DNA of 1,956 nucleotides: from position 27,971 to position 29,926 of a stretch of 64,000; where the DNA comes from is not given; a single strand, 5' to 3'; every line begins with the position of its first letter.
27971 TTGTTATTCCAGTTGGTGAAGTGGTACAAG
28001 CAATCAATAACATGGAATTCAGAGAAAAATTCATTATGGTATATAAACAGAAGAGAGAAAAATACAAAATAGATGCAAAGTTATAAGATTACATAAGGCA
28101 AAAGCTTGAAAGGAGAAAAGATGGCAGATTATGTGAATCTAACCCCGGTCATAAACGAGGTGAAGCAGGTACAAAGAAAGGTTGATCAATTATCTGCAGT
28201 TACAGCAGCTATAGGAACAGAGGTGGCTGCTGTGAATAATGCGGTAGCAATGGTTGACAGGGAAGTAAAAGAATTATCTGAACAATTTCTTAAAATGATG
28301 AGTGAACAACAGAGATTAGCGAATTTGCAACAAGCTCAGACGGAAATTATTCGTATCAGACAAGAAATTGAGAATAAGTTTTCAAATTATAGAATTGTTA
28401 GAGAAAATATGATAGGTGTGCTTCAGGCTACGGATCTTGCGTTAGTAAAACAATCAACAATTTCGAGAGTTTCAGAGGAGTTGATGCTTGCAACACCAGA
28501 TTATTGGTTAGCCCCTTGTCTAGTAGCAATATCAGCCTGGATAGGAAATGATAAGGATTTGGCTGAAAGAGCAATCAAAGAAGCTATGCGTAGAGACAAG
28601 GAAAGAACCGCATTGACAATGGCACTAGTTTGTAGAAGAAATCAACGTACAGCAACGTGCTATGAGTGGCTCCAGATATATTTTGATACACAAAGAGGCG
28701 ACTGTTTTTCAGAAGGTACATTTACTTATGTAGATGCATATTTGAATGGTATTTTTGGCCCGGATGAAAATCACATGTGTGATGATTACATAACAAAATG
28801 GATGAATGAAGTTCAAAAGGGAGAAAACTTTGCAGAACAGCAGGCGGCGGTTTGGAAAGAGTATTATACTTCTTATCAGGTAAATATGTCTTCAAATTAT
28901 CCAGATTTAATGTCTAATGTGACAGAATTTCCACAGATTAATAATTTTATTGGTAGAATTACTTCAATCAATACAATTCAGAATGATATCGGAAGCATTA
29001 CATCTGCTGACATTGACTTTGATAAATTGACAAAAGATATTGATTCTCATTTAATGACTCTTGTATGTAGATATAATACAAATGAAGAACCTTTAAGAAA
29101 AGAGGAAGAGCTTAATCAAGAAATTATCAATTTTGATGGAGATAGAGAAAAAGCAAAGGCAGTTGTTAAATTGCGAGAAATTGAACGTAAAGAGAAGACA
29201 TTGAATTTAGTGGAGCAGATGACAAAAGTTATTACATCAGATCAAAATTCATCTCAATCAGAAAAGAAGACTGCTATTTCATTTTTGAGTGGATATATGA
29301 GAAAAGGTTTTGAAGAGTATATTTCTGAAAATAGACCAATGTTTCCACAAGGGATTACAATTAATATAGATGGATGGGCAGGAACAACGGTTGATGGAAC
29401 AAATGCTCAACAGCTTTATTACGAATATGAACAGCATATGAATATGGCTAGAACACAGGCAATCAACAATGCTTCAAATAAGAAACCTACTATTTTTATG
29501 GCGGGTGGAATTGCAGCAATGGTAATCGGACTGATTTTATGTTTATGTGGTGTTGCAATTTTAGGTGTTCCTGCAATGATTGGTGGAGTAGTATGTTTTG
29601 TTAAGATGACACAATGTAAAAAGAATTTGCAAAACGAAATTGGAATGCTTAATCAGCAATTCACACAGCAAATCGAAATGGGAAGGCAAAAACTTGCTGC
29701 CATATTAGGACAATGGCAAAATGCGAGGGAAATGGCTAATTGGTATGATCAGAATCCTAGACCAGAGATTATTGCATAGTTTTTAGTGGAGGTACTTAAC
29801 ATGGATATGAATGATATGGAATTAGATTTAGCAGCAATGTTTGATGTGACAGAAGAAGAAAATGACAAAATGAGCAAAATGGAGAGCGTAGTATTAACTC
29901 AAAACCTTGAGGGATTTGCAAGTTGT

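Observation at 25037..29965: Tight five-gene operon: SPFH protein with a four-zinc-ribbon tail, 4-TM protein, zinc-ribbon protein, 553-aa coiled-coil TM protein and a 54-aa acidic ORF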

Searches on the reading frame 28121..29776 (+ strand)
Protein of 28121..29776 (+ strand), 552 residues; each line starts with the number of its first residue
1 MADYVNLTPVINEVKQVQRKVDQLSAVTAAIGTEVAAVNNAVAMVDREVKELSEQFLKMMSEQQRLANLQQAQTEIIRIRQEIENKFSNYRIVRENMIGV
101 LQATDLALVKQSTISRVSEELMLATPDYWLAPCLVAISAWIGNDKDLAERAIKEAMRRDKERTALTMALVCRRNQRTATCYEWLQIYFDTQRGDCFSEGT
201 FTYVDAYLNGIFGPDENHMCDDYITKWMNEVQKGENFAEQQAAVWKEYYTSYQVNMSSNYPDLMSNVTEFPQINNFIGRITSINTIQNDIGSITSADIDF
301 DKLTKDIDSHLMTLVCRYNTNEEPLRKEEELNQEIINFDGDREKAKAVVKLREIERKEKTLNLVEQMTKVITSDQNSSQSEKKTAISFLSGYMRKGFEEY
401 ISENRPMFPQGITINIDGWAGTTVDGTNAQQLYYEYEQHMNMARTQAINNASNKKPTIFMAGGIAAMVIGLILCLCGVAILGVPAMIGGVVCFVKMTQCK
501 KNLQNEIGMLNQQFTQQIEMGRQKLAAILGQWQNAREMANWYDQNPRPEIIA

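Call 8: search_protein_families(library=pfam, proteins=[window:28121-29776:+], max_evalue=1)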
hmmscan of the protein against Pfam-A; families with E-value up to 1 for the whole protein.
window:28121-29776:+ (552 aa): 8 families
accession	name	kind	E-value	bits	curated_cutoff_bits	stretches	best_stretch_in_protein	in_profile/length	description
PF11381.13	DUF3185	-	0.0066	16.8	25.3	1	445-473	30-58/59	Protein of unknown function (DUF3185)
PF04513.17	Baculo_PEP_C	-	0.034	14.6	38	1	5-90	16-104/140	Baculovirus polyhedron envelope protein, PEP, C terminus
PF20990.2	DUF2207_C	-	0.13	12.4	33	1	350-492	45-178/247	Predicted membrane protein (DUF2207) C-terminal domain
PF24396.1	DUF7541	-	0.16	12.2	28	1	457-500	18-61/120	Family of unknown function (DUF7541)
PF07889.17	DUF1664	-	0.17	12.3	34.6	1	12-67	66-121/124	Protein of unknown function (DUF1664)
PF02163.28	Peptidase_M50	-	0.21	11.4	27.2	1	444-519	67-139/221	Peptidase family M50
PF17319.7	DUF5362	-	0.23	11.8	25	1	463-506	12-56/94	Family of unknown function (DUF5362)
PF15575.11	Imm49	-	0.28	11.2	30.1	0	163-207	56-99/217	Immunity protein 49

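Call 9: search_protein_families(library=padloc, proteins=[window:28121-29776:+], max_evalue=1)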
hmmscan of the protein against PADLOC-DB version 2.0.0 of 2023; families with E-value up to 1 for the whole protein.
window:28121-29776:+ (552 aa): 3 families
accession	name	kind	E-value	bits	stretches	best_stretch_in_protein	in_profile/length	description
PDLC02663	DndD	-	0.054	10.3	1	7-86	444-523/675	DndD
PDLC03859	LmuB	-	0.093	9.9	2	280-406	358-489/611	-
PDLC03868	LmuB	-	0.59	6.3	1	14-175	299-460/1035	-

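Call 10: search_protein_families(library=ncbifam, proteins=[window:28121-29776:+], max_evalue=1)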
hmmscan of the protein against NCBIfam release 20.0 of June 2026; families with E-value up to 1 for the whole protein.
window:28121-29776:+ (552 aa): 5 families
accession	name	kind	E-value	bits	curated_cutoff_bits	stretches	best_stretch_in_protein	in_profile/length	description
NF038218.1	IcmG_DotF_IVB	equivalog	0.0031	17.2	200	1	8-82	113-187/266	type IVB secretion system protein IcmG/DotF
NF058603.1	SCO2097_fam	equivalog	0.0091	16.3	110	1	443-505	32-94/129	SCO2097 family morphological protein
TIGR00293.1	TIGR00293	equivalog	0.013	15.6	53.9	1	16-75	59-122/129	prefoldin subunit alpha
NF003034.1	PRK03918.1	equivalog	0.028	12.4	700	1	11-121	285-393/878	DNA double-strand break repair ATPase Rad50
TIGR00763.1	lon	equivalog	0.43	8.9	608.05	1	12-160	113-263/795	endopeptidase La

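Call 13: find_homologous_proteins(query=window:28121-29776:+)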
Query window:28121-29776:+ (552 aa): 545 proteins with E <= 0.001 among 8000 candidates; the best 120 are listed.
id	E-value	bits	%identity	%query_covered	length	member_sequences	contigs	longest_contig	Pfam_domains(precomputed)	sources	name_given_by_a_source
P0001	0.0e+0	1241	100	100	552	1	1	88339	-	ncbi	-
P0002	3.3e-173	595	47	98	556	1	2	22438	-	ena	-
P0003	4.4e-173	595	49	98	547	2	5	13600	-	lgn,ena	-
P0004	1.3e-172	593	48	98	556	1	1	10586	-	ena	-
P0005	3.7e-172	592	51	92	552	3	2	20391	-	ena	-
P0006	3.1e-171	589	49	98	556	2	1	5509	-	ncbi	-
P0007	3.6e-171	589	49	100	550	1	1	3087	-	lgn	-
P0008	6.6e-171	588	49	100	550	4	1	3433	-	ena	-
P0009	9.5e-171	587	48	98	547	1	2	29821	-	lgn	-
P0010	4.1e-170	585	48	100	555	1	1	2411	-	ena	-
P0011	5.7e-170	585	48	98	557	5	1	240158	PF10824.15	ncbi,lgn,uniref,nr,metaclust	ncbi:hypothetical protein SAMN02910275_01319 [Butyrivibrio sp. INlla18]|uniref:type VII secretion ta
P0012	6.7e-170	584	47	100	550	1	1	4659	-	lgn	-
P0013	1.5e-169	583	48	98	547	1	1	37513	-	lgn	-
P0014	2.3e-169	583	48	98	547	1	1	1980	-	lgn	-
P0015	3.8e-169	582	48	100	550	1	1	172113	-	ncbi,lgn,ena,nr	ncbi:MAG: hypothetical protein HDR03_08305 [Lachnospiraceae bacterium]|nr:hypothetical protein [Lach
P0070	1.0e-163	564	46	100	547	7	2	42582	-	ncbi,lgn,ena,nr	ncbi:MAG: ATP synthase subunit I [Acetatifactor sp.]|nr:ATP synthase subunit I [Acetatifactor sp.]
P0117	9.3e-158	544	45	97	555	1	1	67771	-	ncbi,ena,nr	ncbi:MAG: hypothetical protein HDT33_07165 [Clostridiales bacterium]|nr:hypothetical protein [Clostr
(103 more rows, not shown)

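Call 14: find_encoding_contigs(protein=P0011, flank=8000, max_places=2)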
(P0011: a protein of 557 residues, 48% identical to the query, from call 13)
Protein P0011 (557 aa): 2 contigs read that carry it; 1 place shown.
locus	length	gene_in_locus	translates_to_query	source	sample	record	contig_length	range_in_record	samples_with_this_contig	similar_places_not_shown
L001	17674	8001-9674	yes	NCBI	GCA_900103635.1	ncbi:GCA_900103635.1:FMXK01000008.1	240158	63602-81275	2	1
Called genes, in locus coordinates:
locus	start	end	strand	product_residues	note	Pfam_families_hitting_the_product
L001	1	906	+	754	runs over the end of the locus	PF02901:PFL-like, PF01228:Gly_radical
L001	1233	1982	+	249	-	PF00497:SBP_bac_3, PF10613:Lig_chan-Glu_bd (weak)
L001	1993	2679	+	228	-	PF00528:BPD_transp_1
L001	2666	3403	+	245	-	PF02463:SMC_N, PF00005:ABC_tran, PF13304:AAA_21 (weak)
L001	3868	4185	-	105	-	PF05016:ParE_toxin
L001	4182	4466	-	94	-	PF02604:PhdYeFM_antitox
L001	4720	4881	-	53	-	PF13443:HTH_26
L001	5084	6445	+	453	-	PF13421:Band_7_1, PF12773:DZR, PF13240:Zn_Ribbon_1 (weak), PF12773:DZR, PF13240:Zn_Ribbon_1, PF13248:Zn_ribbon_3, PF24460:DUF7575, PF13240:Zn_Ribbon_1, +4 more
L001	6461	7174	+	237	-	-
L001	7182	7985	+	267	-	PF01667:Ribosomal_S27e (faint)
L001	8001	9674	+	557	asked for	PF10824:T7SS_ESX_EspC (weak)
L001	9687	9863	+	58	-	-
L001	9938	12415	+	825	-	PF00962:A_deaminase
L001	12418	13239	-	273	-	PF00588:SpoU_methylase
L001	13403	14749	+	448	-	PF01554:MatE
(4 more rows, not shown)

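Call 15: find_encoding_contigs(protein=P0117, flank=8000, max_places=2)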
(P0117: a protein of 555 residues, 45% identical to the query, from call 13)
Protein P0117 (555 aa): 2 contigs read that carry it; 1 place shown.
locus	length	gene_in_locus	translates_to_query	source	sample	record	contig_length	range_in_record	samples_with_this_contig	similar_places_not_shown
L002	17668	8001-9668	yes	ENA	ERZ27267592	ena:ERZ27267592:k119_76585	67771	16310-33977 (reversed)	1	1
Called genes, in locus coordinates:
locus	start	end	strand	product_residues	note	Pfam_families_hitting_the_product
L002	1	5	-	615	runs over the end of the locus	PF00128:Alpha-amylase, PF14701:hDGE_amylase (weak), PF16657:Malt_amylase_C (weak)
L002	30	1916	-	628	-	PF00367:PTS_EIIB, PF02378:PTS_EIIC, PF00358:PTS_EIIA_1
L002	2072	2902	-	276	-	PF00702:Hydrolase (faint), PF08282:Hydrolase_3, PF12710:HAD (faint), PF05116:S6PP (weak)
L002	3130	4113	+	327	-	PF00356:LacI, PF00532:Peripla_BP_1, PF13407:Peripla_BP_4, PF13377:Peripla_BP_3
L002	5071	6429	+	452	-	PF13421:Band_7_1, PF12773:DZR, PF13240:Zn_Ribbon_1 (weak), PF24463:DUF7577 (weak), PF12773:DZR, PF13240:Zn_Ribbon_1, PF13248:Zn_ribbon_3 (weak), PF13240:Zn_Ribbon_1 (weak), +4 more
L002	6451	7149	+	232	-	-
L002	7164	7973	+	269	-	-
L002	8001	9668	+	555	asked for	-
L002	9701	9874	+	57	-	-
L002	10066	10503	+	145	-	-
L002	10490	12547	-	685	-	PF00724:Oxidored_FMN, PF01266:DAO (faint), PF07992:Pyr_redox_2, PF13450:NAD_binding_8 (faint), PF13434:Lys_Orn_oxgnase (weak), PF13738:Pyr_redox_3 (weak), PF00070:Pyr_redox (weak)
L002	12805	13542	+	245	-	PF00392:GntR, PF07729:FCD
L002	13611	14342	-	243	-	-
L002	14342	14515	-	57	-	-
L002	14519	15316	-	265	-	PF01869:BcrAD_BadFG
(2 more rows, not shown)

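Call 16: find_encoding_contigs(protein=P0070, flank=8000, max_places=2)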
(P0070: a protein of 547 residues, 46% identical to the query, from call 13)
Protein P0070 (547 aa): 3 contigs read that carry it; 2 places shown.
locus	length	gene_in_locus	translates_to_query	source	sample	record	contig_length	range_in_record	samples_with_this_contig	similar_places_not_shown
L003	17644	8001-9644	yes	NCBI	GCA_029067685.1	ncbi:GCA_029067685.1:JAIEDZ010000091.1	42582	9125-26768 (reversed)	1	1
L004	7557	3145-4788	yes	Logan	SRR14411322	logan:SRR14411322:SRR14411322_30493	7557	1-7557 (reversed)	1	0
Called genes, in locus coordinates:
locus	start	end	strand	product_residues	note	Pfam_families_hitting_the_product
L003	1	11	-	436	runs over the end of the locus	PF01547:SBP_bac_1, PF13416:SBP_bac_8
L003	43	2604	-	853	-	PF00512:HisKA, PF02518:HATPase_c, PF00072:Response_reg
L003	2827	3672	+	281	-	PF02729:OTCace_N, PF00185:OTCace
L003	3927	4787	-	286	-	PF12784:PDDEXK_2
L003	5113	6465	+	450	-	PF17032:Zn_ribbon_15 (faint), PF13421:Band_7_1, PF12773:DZR, PF24463:DUF7577 (faint), PF12773:DZR, PF13240:Zn_Ribbon_1 (weak), PF13248:Zn_ribbon_3 (weak), PF13240:Zn_Ribbon_1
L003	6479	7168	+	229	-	-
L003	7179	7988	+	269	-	-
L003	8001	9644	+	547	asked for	-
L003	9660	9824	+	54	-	-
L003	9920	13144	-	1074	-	PF25596:CPSase_L_D1, PF02222:ATP-grasp, PF02786:CPSase_L_D2, PF02787:CPSase_L_D3, PF25596:CPSase_L_D1, PF02786:CPSase_L_D2, PF02222:ATP-grasp, PF02142:MGS, +6 more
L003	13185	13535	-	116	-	-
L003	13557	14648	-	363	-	PF00072:Response_reg, PF13487:HD_5, PF01966:HD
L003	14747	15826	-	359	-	PF00072:Response_reg, PF13487:HD_5, PF01966:HD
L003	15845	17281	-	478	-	PF13426:PAS_9, PF00512:HisKA, PF02518:HATPase_c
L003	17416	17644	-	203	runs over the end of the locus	PF17851:GH43_C2 (weak), PF07081:DUF1349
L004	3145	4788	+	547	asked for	-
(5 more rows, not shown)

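Call 20: find_related_loci(query=A1, collection=genome_contigs, flank=8000)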
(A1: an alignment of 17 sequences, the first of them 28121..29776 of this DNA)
Query A1 (552 aa) in genome_contigs; peptide patterns used: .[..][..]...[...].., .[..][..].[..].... (x = any residue, [..] = any of these).
121 stretches matched a pattern; 61 encode a relative of the query (tblastn E <= 1e-3); 61 distinct loci.
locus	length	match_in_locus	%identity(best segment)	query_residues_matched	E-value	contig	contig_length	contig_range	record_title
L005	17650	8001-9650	48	1-552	1e-180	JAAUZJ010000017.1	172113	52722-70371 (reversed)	MAG: Lachnospiraceae bacterium isolate Mgla_MAG_17-bin_2 c_000000018821, whole genome shotgun sequence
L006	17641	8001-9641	48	13-552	1e-177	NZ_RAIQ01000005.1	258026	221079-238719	Butyrivibrio sp. X503 NODE_5_length_258026_cov_180.201, whole genome shotgun sequence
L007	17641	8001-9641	48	6-552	1e-176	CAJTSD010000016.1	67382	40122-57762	MAG TPA_asm: uncultured Lachnospiraceae bacterium isolate MGBC110218 genome assembly, contig: MGBC110218.16, whole genom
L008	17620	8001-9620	48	13-552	6e-176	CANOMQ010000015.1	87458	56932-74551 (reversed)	MAG TPA_asm: uncultured Lachnospiraceae bacterium isolate SRR19759444_bin.27_metawrap_v1.3_MAG genome assembly, contig:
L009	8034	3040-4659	47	13-552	6e-176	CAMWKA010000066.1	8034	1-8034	MAG TPA_asm: uncultured Lachnospiraceae bacterium isolate SRR14411266_bin.2_metawrap_v1.3_MAG genome assembly, contig: N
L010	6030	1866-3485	47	13-552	7e-178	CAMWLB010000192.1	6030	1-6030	MAG TPA_asm: uncultured Lachnospiraceae bacterium isolate SRR14411331_bin.1_metawrap_v1.3_MAG genome assembly, contig: N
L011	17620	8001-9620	48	13-552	2e-175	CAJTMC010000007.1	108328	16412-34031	MAG TPA_asm: uncultured Lachnospiraceae bacterium isolate MGBC104938 genome assembly, contig: MGBC104938.7, whole genome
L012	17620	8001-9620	47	13-552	6e-175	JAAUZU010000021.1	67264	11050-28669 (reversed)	MAG: Lachnospiraceae bacterium isolate Mgla_MAG_35-bin_6 c_000000029112, whole genome shotgun sequence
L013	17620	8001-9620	47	13-552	9e-175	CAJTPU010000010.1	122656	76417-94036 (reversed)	MAG TPA_asm: uncultured Lachnospiraceae bacterium isolate MGBC111722 genome assembly, contig: MGBC111722.10, whole genom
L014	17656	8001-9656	47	1-552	1e-173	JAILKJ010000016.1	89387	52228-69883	MAG: Lachnospiraceae bacterium isolate RUI199 k141_13963820_flag=0_multi=12.9987_len=89387, whole genome shotgun sequenc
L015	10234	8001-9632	47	6-552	6e-173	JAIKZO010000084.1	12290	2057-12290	MAG: Lachnospiraceae bacterium isolate RUI509 k141_10101973_flag=0_multi=38.0514_len=12290, whole genome shotgun sequenc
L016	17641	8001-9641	46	1-552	6e-172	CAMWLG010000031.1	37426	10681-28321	MAG TPA_asm: uncultured Lachnospiraceae bacterium isolate SRR14411322_bin.1_metawrap_v1.3_MAG genome assembly, contig: N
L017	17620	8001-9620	48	13-552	2e-172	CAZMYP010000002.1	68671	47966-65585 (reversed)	MAG TPA_asm: uncultured Herbinix sp. isolate SRP192927_co6_636 genome assembly, contig: NODE_450_length_68671_cov_5.4856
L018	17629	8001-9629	45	17-552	1e-168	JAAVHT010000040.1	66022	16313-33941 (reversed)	MAG: Clostridiales bacterium isolate Mgla_MAG_5-bin_17 c_000000037539, whole genome shotgun sequence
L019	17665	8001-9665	45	1-552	3e-167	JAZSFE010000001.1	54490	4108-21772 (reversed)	MAG: Faecousia sp. isolate T1900044584_TS20190050.MAGScoT_cleanbin_000024 SGB_590_k141_239836, whole genome shotgun sequ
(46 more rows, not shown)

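Call 24: predict_structure(alignment_id=A1)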
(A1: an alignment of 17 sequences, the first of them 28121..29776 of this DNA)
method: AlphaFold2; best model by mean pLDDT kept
length: 552 residues; sequences in the alignment: 17
mean_pLDDT: 80.2   pTM: 0.56
mean pLDDT of the five models: 80.2, 78.0, 77.9, 76.8, 67.8
residues with pLDDT >= 90: 111; 70-90: 358; 50-70: 69; < 50: 14
segments of 3 or more residues with pLDDT < 50: 1-5, 105-113
pLDDT, mean of each block of 10 residues (from residue 1): 49 74 78 78 80 81 85 88 79 71 51 58 73 77 79 85 82 80 84 67 78 77 72 74 90 91 95 93 89 82 80 67 82 89 88 70 76 79 84 89 89 93 92 94 89 68 76 75 77 79 85 92 94 93 77 56
secondary structure, 60 per line:
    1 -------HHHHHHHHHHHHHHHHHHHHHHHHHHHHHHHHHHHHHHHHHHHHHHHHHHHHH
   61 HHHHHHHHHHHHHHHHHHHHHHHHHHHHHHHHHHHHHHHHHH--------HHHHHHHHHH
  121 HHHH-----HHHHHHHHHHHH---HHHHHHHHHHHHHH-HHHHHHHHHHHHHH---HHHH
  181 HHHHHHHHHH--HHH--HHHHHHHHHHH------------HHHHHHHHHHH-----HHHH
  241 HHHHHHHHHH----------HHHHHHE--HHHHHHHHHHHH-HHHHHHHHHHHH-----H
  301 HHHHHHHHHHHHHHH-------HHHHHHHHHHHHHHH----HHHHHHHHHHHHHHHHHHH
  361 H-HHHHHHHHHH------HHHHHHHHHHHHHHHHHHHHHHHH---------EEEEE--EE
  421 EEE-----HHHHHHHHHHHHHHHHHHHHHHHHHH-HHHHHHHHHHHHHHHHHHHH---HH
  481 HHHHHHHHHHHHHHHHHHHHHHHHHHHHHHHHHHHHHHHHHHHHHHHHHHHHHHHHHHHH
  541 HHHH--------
elements in order: H8-102 H111-124 H130-141 H145-158 H160-173 H177-190 H198-208 H221-231 H237-250 H261-266 H270-281 H283-294 H300-315 H323-337 H342-361 H363-372 H379-402 E412-416 E419-423 H429-454 H456-475 H479-544

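Call 37: search_solved_structures(query=A1, max_evalue=10)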
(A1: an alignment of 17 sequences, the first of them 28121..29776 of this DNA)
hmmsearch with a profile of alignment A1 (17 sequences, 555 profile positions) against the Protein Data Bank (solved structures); distinct sequences matched with E-value up to 10: 60.
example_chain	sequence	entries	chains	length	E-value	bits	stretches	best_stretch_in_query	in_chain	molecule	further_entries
6kos_A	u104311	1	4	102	0.0031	19.5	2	19-78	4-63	SUWA (Super WA20)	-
8qae_A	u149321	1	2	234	0.0033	19.4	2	14-71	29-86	sc-apCC-6-SLLA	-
3vjf_A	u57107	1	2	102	0.004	19.1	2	19-78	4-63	WA20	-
9ugr_A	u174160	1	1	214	0.0077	18.2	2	20-88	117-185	Syn-F4-Link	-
7saf_A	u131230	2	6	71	0.011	17.6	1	10-68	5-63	General control transcription factor GCN4/M protein chimera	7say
6gaj_A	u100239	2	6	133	0.023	16.6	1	5-57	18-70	Outer capsid protein sigma-1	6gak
7muc_AF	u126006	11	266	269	0.033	16.1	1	12-72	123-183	DotF | IcmG (DotF)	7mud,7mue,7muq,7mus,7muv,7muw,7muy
9rld_L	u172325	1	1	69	0.041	15.8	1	14-70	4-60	Major outer membrane lipoprotein Lpp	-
4zry_B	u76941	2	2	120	0.058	15.3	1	9-65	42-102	Keratin, type II cytoskeletal 1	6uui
2jua_A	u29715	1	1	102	0.065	15.1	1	20-89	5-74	de novo protein S836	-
5aps_A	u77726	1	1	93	0.068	15.1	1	9-70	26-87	GENERAL CONTROL PROTEIN GCN4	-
6gao_A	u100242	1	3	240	0.077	14.9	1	5-58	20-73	Outer capsid protein sigma-1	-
1eq7_A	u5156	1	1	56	0.087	14.7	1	14-64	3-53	OUTER MEMBRANE LIPOPROTEIN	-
8uzp_M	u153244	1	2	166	0.13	14.2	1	20-102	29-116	stem_mimetic_01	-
3tnu_B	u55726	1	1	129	0.15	13.9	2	19-66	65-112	Keratin, type II cytoskeletal 5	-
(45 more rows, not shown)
